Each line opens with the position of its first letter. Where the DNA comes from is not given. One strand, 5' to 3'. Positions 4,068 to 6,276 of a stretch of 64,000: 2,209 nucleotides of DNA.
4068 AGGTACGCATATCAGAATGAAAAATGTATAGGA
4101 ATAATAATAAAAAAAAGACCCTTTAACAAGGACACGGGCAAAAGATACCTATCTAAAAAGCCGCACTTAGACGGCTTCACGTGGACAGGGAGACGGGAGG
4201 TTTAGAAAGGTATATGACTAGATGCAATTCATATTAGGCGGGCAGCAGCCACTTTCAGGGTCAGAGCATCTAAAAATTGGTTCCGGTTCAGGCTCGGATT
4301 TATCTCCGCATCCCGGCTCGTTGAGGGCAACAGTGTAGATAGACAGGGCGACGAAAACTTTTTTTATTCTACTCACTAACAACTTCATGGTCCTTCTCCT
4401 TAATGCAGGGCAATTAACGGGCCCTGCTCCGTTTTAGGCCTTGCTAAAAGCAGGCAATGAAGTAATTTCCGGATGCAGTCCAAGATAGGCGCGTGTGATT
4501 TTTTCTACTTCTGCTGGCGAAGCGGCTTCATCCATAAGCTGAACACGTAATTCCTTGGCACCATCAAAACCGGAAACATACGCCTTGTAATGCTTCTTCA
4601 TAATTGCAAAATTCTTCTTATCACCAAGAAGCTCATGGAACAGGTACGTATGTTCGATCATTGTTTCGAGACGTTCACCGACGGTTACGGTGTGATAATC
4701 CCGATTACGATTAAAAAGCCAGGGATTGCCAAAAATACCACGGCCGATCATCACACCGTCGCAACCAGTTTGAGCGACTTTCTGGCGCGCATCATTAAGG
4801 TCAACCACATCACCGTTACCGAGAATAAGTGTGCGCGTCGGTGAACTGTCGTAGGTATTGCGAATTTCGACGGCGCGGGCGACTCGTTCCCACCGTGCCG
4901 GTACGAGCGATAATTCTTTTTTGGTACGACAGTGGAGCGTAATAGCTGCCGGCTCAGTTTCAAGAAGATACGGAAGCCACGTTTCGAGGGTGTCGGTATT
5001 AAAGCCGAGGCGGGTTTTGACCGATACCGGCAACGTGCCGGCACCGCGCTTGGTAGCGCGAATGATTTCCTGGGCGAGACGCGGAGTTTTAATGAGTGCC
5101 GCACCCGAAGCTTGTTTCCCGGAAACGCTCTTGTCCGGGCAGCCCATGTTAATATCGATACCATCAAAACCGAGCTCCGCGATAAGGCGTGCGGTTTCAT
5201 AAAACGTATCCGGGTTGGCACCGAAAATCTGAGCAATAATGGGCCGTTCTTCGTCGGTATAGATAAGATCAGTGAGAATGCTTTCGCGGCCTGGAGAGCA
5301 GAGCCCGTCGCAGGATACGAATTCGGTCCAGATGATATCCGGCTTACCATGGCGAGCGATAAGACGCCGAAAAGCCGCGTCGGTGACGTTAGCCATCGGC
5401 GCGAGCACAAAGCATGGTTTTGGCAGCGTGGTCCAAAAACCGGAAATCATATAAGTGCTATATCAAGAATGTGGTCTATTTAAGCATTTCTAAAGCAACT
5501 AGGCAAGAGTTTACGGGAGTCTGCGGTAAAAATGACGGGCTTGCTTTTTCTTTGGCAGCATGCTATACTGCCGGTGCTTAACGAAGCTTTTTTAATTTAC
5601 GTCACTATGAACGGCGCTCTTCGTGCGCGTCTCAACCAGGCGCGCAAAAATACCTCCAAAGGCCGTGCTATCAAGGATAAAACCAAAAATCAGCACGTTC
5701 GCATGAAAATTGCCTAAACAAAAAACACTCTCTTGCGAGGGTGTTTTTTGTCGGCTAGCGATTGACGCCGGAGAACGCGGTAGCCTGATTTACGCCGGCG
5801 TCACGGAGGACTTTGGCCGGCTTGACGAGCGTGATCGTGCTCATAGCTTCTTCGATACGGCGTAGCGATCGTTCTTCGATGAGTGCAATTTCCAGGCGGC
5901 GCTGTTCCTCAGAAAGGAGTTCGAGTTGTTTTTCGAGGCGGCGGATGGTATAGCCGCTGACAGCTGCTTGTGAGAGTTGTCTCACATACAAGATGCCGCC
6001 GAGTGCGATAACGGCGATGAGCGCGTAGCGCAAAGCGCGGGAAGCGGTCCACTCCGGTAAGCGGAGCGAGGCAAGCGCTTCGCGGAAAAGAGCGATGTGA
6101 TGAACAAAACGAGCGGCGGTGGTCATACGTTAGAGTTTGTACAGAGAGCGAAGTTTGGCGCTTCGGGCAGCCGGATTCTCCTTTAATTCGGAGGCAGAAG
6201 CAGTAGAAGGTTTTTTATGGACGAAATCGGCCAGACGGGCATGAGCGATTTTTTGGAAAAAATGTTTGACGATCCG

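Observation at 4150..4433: Unannotated SD-bearing gene for a 56-aa cysteine-rich peptide with hydrophobic N-terminus, with its own terminator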

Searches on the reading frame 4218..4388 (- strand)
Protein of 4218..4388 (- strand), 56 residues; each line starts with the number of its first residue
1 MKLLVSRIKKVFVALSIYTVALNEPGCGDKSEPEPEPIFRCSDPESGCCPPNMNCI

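Call 8: search_protein_families(library=pfam, proteins=[window:4218-4388:-], max_evalue=0.1)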
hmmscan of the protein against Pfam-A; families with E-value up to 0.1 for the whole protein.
window:4218-4388:- (56 aa): 0 families

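Call 9: find_homologous_proteins(query=window:4218-4388:-, max_evalue=10)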
Query window:4218-4388:- (56 aa): 1 proteins with E <= 10 among 1 candidates.
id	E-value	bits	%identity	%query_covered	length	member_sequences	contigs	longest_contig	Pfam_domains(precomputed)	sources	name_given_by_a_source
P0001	1.5e-31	124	100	100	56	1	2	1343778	-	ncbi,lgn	-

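Call 10: find_encoding_contigs(protein=P0001, flank=5000, max_places=4)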
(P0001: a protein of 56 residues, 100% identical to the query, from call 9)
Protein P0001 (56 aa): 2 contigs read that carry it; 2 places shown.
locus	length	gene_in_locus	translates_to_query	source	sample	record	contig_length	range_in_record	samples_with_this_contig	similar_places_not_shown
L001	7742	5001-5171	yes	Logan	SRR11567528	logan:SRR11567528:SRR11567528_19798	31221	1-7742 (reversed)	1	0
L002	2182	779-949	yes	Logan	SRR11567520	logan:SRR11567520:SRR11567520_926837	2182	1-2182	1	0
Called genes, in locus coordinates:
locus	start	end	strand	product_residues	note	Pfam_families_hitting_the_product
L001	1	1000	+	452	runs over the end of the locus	PF00753:Lactamase_B, PF23023:Anti-Pycsar_Apyc1 (weak), PF12706:Lactamase_B_2, PF16661:Lactamase_B_6, PF10996:Beta-Casp, PF07521:RMMBL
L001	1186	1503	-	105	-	-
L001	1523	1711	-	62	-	-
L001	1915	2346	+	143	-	PF02381:MraZ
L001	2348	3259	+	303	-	PF01795:Methyltransf_5, PF13847:Methyltransf_31 (faint), PF13649:Methyltransf_25 (faint)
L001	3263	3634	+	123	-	-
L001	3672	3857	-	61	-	-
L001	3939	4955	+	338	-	PF01207:Dus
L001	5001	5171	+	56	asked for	-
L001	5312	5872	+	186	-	PF10469:AKAP7_NLS (weak), PF02834:LigT_PEase, PF13563:2_5_RNA_ligase2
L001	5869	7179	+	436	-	PF02689:Herpes_Helicase (faint), PF05970:PIF1, PF13245:AAA_19, PF13604:AAA_30, PF01443:Viral_helicase1 (faint), PF13401:AAA_22 (weak), PF21530:Pif1_2B_dom (weak), PF13538:UvrD_C_2, +1 more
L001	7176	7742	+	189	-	?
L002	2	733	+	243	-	?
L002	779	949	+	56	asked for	-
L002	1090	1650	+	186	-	PF10469:AKAP7_NLS (weak), PF02834:LigT_PEase, PF13563:2_5_RNA_ligase2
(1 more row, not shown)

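Call 28: search_protein_representatives(protein=window:4218-4388:-)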
Query: 56 residues. Proteins with E-value up to 0.001 (for the whole library): 2; up to 1e-10: 1; up to 1e-30: 1. The best 2 are listed.
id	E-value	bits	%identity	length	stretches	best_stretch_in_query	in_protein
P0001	4.9e-32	123.8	100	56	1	1-56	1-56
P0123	1.3e-04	37.7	36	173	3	12-52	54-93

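Call 35: find_related_loci(query=window:4218-4388:-, collection=genome_contigs, flank=6000)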
Query window:4218-4388:- (56 aa) in genome_contigs; peptide patterns used: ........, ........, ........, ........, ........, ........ (x = any residue, [..] = any of these).
314 stretches matched a pattern, but none encodes a relative of the query by tblastn (E <= 1e-3).

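Call 37: search_protein_families(library=ncbifam, proteins=[window:4218-4388:-], max_evalue=1)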
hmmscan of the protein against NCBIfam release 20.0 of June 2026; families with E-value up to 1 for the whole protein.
window:4218-4388:- (56 aa): 0 families

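Call 47: find_related_loci(query=window:4218-4388:-, collection=metagenome_contigs, flank=5000)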
Query window:4218-4388:- (56 aa) in metagenome_contigs; peptide patterns used: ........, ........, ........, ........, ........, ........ (x = any residue, [..] = any of these).
584 stretches matched a pattern, but none encodes a relative of the query by tblastn (E <= 1e-3).

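Call 50: search_solved_structures(query=window:4218-4388:-, max_evalue=10)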
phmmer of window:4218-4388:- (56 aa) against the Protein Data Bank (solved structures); distinct sequences matched with E-value up to 10: 0.

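Call 51: find_related_loci(query=window:4218-4388:-, collection=viral_contigs, flank=3000)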
Query window:4218-4388:- (56 aa) in viral_contigs; peptide patterns used: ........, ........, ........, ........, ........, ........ (x = any residue, [..] = any of these).
46 stretches matched a pattern, but none encodes a relative of the query by tblastn (E <= 1e-3).

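Call 74: predict_structure(protein=window:4218-4388:-)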
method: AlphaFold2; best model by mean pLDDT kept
length: 56 residues; sequences in the alignment: 1
mean_pLDDT: 57.3   pTM: 0.30
mean pLDDT of the five models: 57.3, 54.7, 52.8, 48.4, 47.8
residues with pLDDT >= 90: 0; 70-90: 12; 50-70: 21; < 50: 23
segments of 3 or more residues with pLDDT < 50: 25-30, 32-40, 54-56
pLDDT, mean of each block of 10 residues (from residue 1): 71 73 51 46 51 48
secondary structure, 60 per line:
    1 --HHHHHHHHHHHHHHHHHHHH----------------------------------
elements in order: H3-22

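Call 76: search_protein_families(library=padloc, proteins=[window:4218-4388:-], max_evalue=0.01)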
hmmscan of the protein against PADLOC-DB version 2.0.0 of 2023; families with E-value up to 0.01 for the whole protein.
window:4218-4388:- (56 aa): 0 families

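Call 77: search_protein_families(library=phrogs, proteins=[window:4218-4388:-], max_evalue=0.01)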
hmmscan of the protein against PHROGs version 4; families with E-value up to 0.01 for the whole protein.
window:4218-4388:- (56 aa): 0 families

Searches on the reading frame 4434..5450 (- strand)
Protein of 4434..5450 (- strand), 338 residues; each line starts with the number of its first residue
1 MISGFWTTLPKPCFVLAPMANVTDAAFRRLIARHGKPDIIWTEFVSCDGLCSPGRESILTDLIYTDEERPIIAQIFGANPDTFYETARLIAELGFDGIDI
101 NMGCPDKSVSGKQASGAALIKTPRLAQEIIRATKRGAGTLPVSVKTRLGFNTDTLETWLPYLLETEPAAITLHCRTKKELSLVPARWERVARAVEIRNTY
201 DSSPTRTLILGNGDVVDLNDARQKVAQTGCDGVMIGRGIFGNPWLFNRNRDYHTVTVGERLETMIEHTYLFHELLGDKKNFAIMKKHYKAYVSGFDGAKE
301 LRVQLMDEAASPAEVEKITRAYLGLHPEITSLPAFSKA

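Call 8: search_protein_families(library=pfam, proteins=[window:4434-5450:-], max_evalue=0.1)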
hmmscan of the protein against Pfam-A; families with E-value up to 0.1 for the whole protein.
window:4434-5450:- (338 aa): 1 family
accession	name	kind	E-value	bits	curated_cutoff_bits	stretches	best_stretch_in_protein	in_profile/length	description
PF01207.24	Dus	-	3.3e-61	207.5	20.4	1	16-311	2-295/311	Dihydrouridine synthase (Dus)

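Call 11: list_cluster_members(proteins=[P0001, window:4434-5450:-, window:3517-4077:-])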
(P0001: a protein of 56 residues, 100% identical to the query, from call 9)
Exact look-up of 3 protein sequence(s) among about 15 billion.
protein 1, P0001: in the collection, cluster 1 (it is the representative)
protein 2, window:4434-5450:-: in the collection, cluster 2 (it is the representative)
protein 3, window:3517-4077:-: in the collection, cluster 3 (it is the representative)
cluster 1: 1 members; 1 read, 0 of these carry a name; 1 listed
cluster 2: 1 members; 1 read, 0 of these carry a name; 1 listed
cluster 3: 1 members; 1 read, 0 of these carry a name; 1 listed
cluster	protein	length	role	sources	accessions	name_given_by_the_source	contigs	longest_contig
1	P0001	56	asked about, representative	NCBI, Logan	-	-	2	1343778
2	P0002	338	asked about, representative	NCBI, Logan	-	-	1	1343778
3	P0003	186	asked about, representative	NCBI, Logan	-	-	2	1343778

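Call 13: find_homologous_proteins(query=window:4434-5450:-, max_evalue=1e-40)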
Query window:4434-5450:- (338 aa): 8000 proteins with E <= 1e-40 among 8000 candidates; the best 120 are listed.
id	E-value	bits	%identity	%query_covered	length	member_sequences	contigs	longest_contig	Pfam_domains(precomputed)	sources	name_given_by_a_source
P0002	6.8e-228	774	100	100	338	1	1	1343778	PF01207.24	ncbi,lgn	-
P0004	5.6e-169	580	74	98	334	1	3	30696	PF01207.24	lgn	-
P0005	6.1e-169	580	77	99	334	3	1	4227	PF01207.24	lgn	-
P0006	1.5e-168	578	76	98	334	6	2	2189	PF01207.24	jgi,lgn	jgi:nifR3 family TIM-barrel protein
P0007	2.5e-168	578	75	98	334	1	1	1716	PF01207.24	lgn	-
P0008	1.5e-165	569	74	98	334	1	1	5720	PF01207.24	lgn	-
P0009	3.4e-161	554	74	96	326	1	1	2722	PF01207.24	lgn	-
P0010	1.7e-160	552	74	94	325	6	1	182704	PF01207.24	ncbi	-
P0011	1.7e-160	552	73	98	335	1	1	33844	PF01207.24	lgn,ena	-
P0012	2.4e-160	552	74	96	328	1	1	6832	PF01207.24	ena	-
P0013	2.6e-160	551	71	98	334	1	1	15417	PF01207.24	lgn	-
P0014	2.4e-158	545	73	94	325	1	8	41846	PF01207.24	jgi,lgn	jgi:nifR3 family TIM-barrel protein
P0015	4.6e-158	544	73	95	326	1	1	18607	PF01207.24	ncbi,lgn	-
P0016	2.2e-157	542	72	96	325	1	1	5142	PF01207.24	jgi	jgi:nifR3 family TIM-barrel protein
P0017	2.4e-157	542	72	95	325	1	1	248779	PF01207.24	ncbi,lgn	-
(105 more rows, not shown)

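Call 14: find_encoding_contigs(protein=P0004, flank=4000, max_places=2)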
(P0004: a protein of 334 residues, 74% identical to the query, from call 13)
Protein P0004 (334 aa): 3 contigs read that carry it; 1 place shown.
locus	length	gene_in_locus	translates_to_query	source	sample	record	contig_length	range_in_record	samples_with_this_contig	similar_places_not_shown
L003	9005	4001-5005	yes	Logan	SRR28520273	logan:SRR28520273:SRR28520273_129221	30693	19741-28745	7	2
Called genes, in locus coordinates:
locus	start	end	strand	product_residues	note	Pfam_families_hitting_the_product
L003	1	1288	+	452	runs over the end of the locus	PF00753:Lactamase_B, PF23023:Anti-Pycsar_Apyc1 (weak), PF12706:Lactamase_B_2, PF16661:Lactamase_B_6, PF10996:Beta-Casp, PF07521:RMMBL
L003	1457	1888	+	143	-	PF02381:MraZ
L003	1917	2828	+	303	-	PF01795:Methyltransf_5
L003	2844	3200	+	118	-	-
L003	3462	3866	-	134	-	-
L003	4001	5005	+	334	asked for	PF01207:Dus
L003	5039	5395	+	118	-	-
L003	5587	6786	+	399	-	PF07690:MFS_1, PF12832:MFS_1_like, PF13347:MFS_2, PF00083:Sugar_tr, PF07690:MFS_1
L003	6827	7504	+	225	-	PF00590:TP_methylase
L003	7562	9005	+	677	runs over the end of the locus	PF22745:Nlig-Ia, PF01653:DNA_ligase_aden, PF03120:OB_DNA_ligase, PF00633:HHH (faint), PF12826:HHH_2, PF14520:HHH_5, PF00533:BRCT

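Call 15: find_encoding_contigs(protein=P0010, flank=4000, max_places=2)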
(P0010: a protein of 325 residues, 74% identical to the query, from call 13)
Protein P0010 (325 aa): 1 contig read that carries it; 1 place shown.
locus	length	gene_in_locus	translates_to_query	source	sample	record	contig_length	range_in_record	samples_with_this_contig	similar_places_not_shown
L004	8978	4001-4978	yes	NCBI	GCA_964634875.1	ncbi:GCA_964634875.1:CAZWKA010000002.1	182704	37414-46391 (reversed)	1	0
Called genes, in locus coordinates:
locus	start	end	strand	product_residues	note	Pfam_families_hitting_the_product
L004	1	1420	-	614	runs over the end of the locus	PF00456:Transketolase_N, PF13292:DXP_synthase_N, PF00676:E1_dh (weak), PF02779:Transket_pyr, PF02780:Transketolase_C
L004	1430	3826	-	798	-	PF00479:G6PD_N, PF02781:G6PD_C, PF02826:2-Hacid_dh_C, PF03446:NAD_binding_2, PF00393:6PGD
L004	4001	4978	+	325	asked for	PF01207:Dus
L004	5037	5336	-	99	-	-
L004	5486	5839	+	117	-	-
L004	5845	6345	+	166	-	-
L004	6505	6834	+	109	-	PF23477:zf_Tbcl_2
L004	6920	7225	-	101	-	-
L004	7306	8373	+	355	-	PF02568:ThiI (weak), PF03054:tRNA_Me_trans, PF20259:tRNA_Me_trans_M, PF20258:tRNA_Me_trans_C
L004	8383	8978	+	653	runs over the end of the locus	PF13687:DUF4153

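Call 16: find_encoding_contigs(protein=P0011, flank=4000, max_places=2)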
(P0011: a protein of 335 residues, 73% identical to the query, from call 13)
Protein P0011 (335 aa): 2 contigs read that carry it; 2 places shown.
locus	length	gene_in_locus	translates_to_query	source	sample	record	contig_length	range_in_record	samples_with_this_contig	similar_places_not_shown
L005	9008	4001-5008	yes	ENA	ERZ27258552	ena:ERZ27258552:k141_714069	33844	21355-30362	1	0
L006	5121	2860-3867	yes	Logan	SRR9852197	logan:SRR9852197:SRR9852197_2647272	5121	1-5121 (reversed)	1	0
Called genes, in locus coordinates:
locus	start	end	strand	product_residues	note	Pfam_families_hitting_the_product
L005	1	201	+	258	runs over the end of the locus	-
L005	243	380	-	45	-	-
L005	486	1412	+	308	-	PF13529:Peptidase_C39_2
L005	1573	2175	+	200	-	PF14014:DUF4230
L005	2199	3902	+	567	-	-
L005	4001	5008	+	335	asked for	PF01207:Dus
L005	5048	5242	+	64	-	-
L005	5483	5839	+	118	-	-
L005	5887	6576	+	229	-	PF00590:TP_methylase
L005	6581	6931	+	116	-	-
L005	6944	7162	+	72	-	PF00293:NUDIX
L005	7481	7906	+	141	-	PF02600:DsbB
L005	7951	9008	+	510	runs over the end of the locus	PF00133:tRNA-synt_1, PF01406:tRNA-synt_1e (weak), PF09334:tRNA-synt_1g, PF00133:tRNA-synt_1, PF01406:tRNA-synt_1e (weak), PF08264:Anticodon_1 (weak)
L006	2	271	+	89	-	?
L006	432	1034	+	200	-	PF14014:DUF4230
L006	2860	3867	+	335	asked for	PF01207:Dus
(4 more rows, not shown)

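Call 17: find_encoding_contigs(protein=P0005, flank=4000, max_places=2)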
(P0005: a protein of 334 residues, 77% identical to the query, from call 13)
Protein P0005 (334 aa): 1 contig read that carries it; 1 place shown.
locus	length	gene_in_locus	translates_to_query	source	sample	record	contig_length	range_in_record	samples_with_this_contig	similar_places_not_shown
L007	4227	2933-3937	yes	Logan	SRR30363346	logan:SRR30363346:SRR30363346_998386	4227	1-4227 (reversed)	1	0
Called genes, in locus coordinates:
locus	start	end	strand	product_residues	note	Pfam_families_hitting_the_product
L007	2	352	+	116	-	?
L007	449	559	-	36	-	-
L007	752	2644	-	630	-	PF14362:DUF4407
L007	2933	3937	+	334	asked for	PF01207:Dus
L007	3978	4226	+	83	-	?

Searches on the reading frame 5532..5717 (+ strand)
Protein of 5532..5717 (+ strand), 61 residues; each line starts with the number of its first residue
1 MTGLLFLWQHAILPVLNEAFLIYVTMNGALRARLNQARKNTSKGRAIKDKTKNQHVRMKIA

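Call 71: search_protein_families(library=pfam, proteins=[window:5532-5717:+], max_evalue=0.1)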
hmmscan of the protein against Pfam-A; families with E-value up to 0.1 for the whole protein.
window:5532-5717:+ (61 aa): 1 family
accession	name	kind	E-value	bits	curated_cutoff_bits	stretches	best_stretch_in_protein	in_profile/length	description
PF13301.11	DUF4079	-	0.0092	16.7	31.4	1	7-58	2-53/141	Protein of unknown function (DUF4079)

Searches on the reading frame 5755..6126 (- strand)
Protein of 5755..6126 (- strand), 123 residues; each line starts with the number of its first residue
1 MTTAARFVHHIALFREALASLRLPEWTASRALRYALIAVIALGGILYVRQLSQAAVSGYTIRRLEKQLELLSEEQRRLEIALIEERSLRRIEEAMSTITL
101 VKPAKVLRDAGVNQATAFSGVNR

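Call 8: search_protein_families(library=pfam, proteins=[window:5755-6126:-], max_evalue=0.1)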
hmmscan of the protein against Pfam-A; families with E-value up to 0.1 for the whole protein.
window:5755-6126:- (123 aa): 1 family
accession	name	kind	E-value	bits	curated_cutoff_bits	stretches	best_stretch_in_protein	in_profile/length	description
PF07291.16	MauE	-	0.03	15.1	27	1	3-52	19-69/128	Methylamine utilisation protein MauE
